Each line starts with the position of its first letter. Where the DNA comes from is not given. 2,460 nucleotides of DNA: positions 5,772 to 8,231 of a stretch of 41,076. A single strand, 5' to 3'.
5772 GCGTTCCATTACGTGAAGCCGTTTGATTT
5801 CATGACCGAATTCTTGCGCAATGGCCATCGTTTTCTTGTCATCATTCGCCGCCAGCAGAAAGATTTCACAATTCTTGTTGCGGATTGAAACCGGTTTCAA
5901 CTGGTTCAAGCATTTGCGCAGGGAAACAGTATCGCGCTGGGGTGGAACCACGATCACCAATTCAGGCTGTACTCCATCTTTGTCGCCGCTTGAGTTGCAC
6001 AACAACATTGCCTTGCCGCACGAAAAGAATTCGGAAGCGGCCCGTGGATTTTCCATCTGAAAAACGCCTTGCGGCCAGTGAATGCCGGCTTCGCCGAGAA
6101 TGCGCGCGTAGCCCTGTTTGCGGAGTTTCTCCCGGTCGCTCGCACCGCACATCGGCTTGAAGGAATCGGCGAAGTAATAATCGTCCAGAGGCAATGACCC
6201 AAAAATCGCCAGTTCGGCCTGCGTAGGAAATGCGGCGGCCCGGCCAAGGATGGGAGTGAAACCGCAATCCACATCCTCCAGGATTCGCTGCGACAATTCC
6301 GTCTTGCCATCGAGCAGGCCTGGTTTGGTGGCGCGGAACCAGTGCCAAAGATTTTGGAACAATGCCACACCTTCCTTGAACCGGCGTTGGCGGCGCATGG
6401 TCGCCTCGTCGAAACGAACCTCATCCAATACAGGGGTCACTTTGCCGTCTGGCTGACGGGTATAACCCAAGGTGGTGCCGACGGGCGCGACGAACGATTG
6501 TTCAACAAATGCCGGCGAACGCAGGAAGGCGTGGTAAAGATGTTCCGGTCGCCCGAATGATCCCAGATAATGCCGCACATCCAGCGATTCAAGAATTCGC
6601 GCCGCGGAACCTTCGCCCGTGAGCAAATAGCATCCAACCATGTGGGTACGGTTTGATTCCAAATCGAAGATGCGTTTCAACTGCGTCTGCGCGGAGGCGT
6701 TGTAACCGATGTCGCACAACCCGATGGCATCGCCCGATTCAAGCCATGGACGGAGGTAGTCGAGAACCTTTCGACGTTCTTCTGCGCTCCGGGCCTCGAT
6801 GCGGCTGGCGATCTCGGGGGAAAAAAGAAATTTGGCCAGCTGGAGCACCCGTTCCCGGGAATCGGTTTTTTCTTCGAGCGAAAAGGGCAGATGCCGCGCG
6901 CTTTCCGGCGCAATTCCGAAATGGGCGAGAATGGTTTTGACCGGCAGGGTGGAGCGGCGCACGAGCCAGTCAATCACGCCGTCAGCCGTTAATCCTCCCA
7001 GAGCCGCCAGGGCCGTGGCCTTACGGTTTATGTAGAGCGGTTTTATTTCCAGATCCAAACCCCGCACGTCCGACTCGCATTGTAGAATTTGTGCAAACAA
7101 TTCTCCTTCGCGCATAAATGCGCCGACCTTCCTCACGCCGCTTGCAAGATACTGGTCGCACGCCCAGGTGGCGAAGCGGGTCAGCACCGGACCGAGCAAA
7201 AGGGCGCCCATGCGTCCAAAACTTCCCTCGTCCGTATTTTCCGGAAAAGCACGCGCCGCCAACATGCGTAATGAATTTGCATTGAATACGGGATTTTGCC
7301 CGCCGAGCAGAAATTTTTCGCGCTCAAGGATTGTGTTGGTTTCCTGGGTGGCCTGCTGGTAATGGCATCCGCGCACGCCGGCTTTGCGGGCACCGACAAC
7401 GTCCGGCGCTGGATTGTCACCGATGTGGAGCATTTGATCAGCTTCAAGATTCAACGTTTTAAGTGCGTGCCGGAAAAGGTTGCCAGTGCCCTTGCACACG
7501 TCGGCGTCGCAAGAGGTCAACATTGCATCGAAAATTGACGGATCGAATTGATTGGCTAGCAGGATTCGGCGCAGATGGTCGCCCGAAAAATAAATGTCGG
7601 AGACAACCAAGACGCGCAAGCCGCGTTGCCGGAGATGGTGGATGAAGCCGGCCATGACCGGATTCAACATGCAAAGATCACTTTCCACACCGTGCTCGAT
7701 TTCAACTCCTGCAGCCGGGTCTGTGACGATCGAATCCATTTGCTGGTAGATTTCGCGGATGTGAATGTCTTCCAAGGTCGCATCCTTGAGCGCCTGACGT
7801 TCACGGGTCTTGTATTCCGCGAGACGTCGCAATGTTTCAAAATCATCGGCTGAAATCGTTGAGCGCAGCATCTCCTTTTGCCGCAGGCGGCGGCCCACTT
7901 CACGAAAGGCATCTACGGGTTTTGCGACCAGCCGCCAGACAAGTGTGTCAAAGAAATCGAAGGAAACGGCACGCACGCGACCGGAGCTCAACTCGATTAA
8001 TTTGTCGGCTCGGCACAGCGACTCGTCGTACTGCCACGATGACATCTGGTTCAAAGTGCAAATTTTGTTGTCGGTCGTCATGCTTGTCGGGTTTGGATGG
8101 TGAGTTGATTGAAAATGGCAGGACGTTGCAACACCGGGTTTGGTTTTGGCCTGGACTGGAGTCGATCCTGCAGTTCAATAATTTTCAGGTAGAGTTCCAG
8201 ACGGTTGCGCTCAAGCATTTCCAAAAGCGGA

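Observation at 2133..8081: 1982-aa fused HAD / GT2-like / GT4 / TPR / GT2 / TPR protein: a single-polypeptide glycan assembly line next to flagellar genes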

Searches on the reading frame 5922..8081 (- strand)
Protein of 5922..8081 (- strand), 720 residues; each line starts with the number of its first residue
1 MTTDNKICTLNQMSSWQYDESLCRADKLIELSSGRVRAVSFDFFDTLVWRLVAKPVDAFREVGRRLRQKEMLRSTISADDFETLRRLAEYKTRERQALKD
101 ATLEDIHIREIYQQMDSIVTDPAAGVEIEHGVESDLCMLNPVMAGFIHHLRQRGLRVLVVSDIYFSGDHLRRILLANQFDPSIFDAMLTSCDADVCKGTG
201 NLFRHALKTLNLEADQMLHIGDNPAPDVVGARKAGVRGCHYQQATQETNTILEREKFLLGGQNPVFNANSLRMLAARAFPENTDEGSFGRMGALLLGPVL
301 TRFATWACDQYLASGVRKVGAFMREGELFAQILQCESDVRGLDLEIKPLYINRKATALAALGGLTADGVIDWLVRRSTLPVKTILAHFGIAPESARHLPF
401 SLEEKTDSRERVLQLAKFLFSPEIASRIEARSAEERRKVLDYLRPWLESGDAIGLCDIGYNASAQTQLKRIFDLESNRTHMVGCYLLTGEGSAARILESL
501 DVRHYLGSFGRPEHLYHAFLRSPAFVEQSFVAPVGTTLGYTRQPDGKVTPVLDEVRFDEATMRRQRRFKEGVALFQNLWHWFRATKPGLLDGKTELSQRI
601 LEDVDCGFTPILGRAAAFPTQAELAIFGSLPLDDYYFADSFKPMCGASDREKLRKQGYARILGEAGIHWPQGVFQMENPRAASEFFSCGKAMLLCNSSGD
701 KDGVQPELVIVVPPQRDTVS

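Call 28: search_solved_structures(query=window:5922-8081:-, max_evalue=10, show_alignments=2)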
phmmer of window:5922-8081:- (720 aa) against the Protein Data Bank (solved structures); distinct sequences matched with E-value up to 10: 31.
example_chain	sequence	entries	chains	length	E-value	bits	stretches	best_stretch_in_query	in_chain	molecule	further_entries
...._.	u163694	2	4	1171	2.9e-11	45.6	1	39-361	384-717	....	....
8a0c_A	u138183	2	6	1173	2.9e-11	45.6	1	39-361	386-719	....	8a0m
2om6_A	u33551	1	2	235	3.3e-05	25.6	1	147-250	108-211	Probable phosphoserine phosphatase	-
3vay_A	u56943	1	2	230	0.00065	21.3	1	187-242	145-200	HAD-superfamily hydrolase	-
1x42_A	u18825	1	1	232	0.0024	19.4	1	181-238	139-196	hypothetical protein PH0459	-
6q7q_A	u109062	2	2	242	0.0029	19.2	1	182-239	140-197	OE1.3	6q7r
6q7p_A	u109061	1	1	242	0.0035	18.9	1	182-239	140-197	OE1.2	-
4ygq_A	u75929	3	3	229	0.0038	18.8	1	164-261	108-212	Hydrolase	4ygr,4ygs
9fug_A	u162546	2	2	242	0.0039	18.8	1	182-239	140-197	SNAr1.3 (K39A) | Chain A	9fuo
9ful_A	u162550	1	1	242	0.0039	18.8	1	182-239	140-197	Chain A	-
7o1d_A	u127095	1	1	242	0.0047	18.5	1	182-239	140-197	BH32.7 protein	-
8bp1_A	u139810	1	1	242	0.0047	18.5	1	182-239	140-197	BHMeHis1.0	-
6z1k_A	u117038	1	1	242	0.0048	18.5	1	182-239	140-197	BH32.6 protein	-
3qnm_A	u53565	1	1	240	0.005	18.4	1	39-243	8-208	Haloacid dehalogenase-like hydrolase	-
3u26_A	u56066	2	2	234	0.0052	18.3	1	182-238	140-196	PF00702 domain protein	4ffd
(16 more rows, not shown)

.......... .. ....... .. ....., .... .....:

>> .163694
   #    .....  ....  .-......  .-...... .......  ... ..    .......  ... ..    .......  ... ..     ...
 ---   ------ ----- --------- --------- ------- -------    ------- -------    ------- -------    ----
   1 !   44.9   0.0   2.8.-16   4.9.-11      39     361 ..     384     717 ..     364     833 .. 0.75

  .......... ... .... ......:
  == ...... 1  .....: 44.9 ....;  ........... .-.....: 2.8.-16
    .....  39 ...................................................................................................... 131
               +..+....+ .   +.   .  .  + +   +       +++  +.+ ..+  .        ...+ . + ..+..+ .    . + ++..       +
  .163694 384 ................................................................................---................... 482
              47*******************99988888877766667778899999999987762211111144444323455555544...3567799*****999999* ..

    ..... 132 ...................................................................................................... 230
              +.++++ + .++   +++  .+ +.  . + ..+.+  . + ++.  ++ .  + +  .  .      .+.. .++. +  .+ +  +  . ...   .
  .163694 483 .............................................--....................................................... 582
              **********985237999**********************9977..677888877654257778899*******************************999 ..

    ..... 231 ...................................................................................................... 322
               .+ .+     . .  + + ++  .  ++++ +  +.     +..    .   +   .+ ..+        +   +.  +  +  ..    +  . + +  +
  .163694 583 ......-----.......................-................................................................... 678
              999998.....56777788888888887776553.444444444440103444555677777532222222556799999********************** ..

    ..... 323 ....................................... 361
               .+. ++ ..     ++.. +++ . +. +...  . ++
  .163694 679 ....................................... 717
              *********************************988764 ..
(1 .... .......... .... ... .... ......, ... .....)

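Call 43: predict_structure(alignment_id=A2)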
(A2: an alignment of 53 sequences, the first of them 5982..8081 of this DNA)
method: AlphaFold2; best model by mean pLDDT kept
length: 700 residues; sequences in the alignment: 53
mean_pLDDT: 90.5   pTM: 0.91
mean pLDDT of the five models: 90.5, 89.8, 89.4, 87.6, 86.7
residues with pLDDT >= 90: 504; 70-90: 165; 50-70: 18; < 50: 13
segments of 3 or more residues with pLDDT < 50: 1-11
pLDDT, mean of each block of 10 residues (from residue 1): 35 75 95 96 96 94 97 94 97 94 93 96 97 97 95 97 97 96 98 95 98 98 96 97 92 92 92 92 93 96 96 95 87 95 93 85 84 80 86 84 86 91 91 93 89 89 91 93 90 88 79 76 89 84 92 85 94 95 91 95 93 93 93 61 89 95 88 95 93 84
secondary structure, 60 per line:
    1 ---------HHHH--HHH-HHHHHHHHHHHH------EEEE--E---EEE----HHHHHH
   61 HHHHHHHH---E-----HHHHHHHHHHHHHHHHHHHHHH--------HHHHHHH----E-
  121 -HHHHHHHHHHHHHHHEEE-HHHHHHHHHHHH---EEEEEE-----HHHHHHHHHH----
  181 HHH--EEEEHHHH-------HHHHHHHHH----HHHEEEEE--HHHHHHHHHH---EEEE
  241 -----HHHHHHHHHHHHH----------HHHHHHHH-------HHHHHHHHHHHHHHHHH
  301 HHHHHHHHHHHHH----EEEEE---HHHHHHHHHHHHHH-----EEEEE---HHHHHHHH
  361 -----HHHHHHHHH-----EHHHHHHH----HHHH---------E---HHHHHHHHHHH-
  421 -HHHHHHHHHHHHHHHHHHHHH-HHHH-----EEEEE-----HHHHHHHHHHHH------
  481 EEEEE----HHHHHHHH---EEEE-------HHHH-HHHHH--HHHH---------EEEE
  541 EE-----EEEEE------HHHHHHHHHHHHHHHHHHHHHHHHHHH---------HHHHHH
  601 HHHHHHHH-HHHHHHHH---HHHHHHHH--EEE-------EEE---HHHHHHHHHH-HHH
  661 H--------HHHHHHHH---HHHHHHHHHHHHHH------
elements in order (helices of 4 or more, strands of 3 or more residues): H10-13 H20-31 E38-41 E48-50 H55-68 H78-99 H108-114 H122-136 E137-139 H141-152 E156-161 H167-176 E186-189 H190-193 H201-209 E217-221 H224-233 E237-240 H246-258 H269-276 H284-313 E318-322 H326-339 E345-349 H353-360 H366-374 H381-387 H392-395 H409-419 H422-442 H444-447 E453-457 H463-474 E481-485 H490-497 E501-504 H512-515 H517-521 H524-527 E537-542 E548-552 H559-585 H595-608 H610-617 H621-628 E631-633 E641-643 H647-656 H658-661 H670-677 H681-694
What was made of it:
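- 6012..7331 (-): gPRT domain (aa 251-690): PRPP-dependent glycan phosphoribosyltransferase-like. Motifs are R324-E325-G326, N352-R353-K354 and D457-I-G459-Y-N-A-S463-A-Q465. AF2 model pLDDT 90.5, pTM 0.91 (call 43).
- On Bipartite ribofuranosyltransferase (PRP + gPRT): AF2 model pLDDT 90.5 (call 43).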

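Call 47: fold_search(model_id=the predicted structure, library=pdb)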
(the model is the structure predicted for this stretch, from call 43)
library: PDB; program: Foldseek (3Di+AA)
matches with E <= 10: 859; with E <= 0.001: 100
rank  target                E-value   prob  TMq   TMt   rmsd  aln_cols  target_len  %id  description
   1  8a0m_C                1.8e-21  1.00  0.63  0.43   6.2       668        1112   16  Capsular polysaccharide synthesis multienzyme in complex with capsular polymer fragment (released 2023-04-26)
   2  8a0m_B                2.6e-21  1.00  0.61  0.47   6.4       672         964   16  Capsular polysaccharide synthesis multienzyme in complex with capsular polymer fragment (released 2023-04-26)
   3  8a0c_B                5.3e-21  1.00  0.64  0.43   6.3       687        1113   16  Capsular polysaccharide synthesis multienzyme in complex with CMP (released 2023-04-26)
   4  8a0m_D                5.6e-21  1.00  0.61  0.46   6.6       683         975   15  Capsular polysaccharide synthesis multienzyme in complex with capsular polymer fragment (released 2023-04-26)
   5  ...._B                9.3e-21  1.00  0.42  0.49  14.2       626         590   17  Polysaccharide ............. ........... from Thermobacillus composti (released 2022-03-02)
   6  8a0m_A                2.1e-20  1.00  0.64  0.43   6.6       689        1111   15  Capsular polysaccharide synthesis multienzyme in complex with capsular polymer fragment (released 2023-04-26)
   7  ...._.                2.5e-20  1.00  0.42  0.49  14.4       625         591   18  Polysaccharide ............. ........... from Thermobacillus composti (released 2022-03-02)
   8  8a0c_A                6.6e-20  1.00  0.64  0.42   6.8       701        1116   15  Capsular polysaccharide synthesis multienzyme in complex with CMP (released 2023-04-26)
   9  3k1z                  4.6e-06  1.00  0.24  0.61   4.7       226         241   22  Crystal Structure of Human Haloacid Dehalogenase-like Hydrolase Domain containing 3 (HDHD3) (released 2009-11-03)
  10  3u26                  8.0e-06  1.00  0.22  0.58   4.7       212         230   21  Crystal Structure of Engineered Protein. Northeast Structural Genomics Consortium Target OR48 (released 2011-11-23)
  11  3qnm                  8.8e-06  1.00  0.23  0.60   5.2       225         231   18  Haloalkane Dehalogenase Family Member from Bacteroides thetaiotaomicron of Unknown Function (released 2011-03-30)
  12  2om6_A                9.7e-06  1.00  0.22  0.60   4.3       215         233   20  Hypothetical Protein (Probable Phosphoserine Phosph (PH0253) from Pyrococcus Horikoshii OT3 (released 2008-01-29)
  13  2gfh                  1.2e-05  1.00  0.19  0.47   6.9       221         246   18  Crystal structure of a n-acetylneuraminic acid phosphatase (nanp) from mus musculus at 1.90 A resolution (released 2006-04-18)
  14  2hoq                  1.3e-05  1.00  0.19  0.48  13.0       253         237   17  Crystal structure of the probable haloacid dehalogenase (PH1655) from pyrococcus horikoshii OT3 (released 2007-07-17)
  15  6q7p                  1.3e-05  1.00  0.22  0.59   4.5       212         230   21  Crystal structure of OE1.2 (released 2019-06-05)
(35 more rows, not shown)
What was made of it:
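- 6012..7331 (-): Foldseek: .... 8a0m/8a0c E 2e-21 over 668-701 columns; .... E 9e-21 over 625 columns (call 47).
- On Bipartite ribofuranosyltransferase (PRP + gPRT): Foldseek aligns 625-701 columns to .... and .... at E about 1e-21, TMq 0.61-0.64 for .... (call 47).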

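Call 51: search_solved_structures(query=A4, max_evalue=0.00001, show_alignments=3)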
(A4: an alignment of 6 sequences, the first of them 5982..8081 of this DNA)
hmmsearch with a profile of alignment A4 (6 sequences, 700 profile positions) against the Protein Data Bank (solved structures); distinct sequences matched with E-value up to 0.00001: 14.
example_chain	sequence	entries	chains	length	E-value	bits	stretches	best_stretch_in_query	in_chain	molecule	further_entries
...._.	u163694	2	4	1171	2e-17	65.9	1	38-358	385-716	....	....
8a0c_A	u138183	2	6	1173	2e-17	65.9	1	38-358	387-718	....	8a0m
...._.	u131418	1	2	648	5.7e-15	57.8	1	37-484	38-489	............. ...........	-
2om6_A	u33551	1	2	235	4.5e-09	38.3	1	145-252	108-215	Probable phosphoserine phosphatase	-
2hoq_A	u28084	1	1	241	1.9e-08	36.2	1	179-245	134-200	Putative HAD-hydrolase PH1655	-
3vay_A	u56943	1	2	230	1e-06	30.6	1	181-242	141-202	HAD-superfamily hydrolase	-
1x42_A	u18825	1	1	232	1.9e-06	29.6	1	172-237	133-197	hypothetical protein PH0459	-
8pno_A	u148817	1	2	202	3e-06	29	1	128-239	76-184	Alpha-D-glucose 1-phosphate phosphatase YihX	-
8pne_A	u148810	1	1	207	3.1e-06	29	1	128-240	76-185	Alpha-D-glucose 1-phosphate phosphatase YihX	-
2b0c_A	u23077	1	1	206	3.4e-06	28.8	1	128-239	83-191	putative phosphatase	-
6q7p_A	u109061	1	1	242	4.3e-06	28.5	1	179-237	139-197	OE1.2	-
3u26_A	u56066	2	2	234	4.4e-06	28.4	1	179-237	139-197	PF00702 domain protein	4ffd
6q7n_A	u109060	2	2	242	4.7e-06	28.3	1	179-237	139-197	BH32 | OE1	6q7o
6q7q_A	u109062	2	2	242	5.7e-06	28.1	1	179-237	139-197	OE1.3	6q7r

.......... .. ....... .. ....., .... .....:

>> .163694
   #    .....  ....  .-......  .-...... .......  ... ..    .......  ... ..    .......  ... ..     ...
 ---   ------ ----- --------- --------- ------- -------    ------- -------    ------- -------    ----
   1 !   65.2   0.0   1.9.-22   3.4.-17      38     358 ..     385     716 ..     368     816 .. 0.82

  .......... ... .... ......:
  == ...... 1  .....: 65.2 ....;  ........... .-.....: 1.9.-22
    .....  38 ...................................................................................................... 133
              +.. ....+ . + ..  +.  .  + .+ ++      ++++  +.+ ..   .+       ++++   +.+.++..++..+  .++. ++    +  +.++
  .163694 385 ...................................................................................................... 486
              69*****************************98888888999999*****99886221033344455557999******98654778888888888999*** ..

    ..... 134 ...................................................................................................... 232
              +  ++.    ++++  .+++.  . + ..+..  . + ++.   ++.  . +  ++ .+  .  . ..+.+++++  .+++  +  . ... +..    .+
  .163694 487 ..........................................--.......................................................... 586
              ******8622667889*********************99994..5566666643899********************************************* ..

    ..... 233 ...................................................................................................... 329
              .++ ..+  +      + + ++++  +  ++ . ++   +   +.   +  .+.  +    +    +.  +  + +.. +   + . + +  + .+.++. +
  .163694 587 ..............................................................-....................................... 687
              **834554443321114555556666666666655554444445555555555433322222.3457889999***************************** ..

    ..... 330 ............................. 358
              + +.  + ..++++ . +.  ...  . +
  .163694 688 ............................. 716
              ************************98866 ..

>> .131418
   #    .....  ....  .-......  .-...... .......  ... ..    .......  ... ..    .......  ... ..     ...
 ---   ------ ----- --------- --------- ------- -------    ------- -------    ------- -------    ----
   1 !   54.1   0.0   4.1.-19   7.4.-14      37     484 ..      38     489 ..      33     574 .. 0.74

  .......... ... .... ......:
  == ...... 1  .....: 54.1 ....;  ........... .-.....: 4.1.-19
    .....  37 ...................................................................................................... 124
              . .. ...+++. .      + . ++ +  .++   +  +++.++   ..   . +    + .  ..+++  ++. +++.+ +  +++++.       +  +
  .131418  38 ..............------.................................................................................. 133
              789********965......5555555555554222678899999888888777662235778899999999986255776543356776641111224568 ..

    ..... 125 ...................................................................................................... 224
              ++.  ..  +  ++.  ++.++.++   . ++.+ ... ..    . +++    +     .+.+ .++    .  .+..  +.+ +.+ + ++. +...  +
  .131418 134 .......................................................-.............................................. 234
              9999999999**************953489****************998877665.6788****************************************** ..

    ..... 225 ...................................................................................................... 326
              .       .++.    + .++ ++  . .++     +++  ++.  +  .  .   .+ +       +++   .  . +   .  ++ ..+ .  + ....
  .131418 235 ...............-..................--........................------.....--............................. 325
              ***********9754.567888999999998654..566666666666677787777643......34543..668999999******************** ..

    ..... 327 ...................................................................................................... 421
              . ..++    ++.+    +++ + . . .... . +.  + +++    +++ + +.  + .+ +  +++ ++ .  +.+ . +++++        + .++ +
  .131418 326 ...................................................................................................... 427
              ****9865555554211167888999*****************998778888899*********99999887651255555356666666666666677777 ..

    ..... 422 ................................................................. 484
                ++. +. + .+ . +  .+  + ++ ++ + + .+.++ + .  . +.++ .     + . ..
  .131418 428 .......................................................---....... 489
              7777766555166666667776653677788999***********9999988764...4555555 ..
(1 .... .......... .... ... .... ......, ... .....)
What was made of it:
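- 6012..7331 (-): Motif alignments (calls 28, 51).
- On Bipartite ribofuranosyltransferase (PRP + gPRT): They align with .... 'FDIFDT' (D386) and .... 'FDIFDT' (calls 28, 51).
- The HAD plus extension aligns end to end with bipartite ribofuranosyltransferases and keeps their specific motifs (calls 47, 51).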
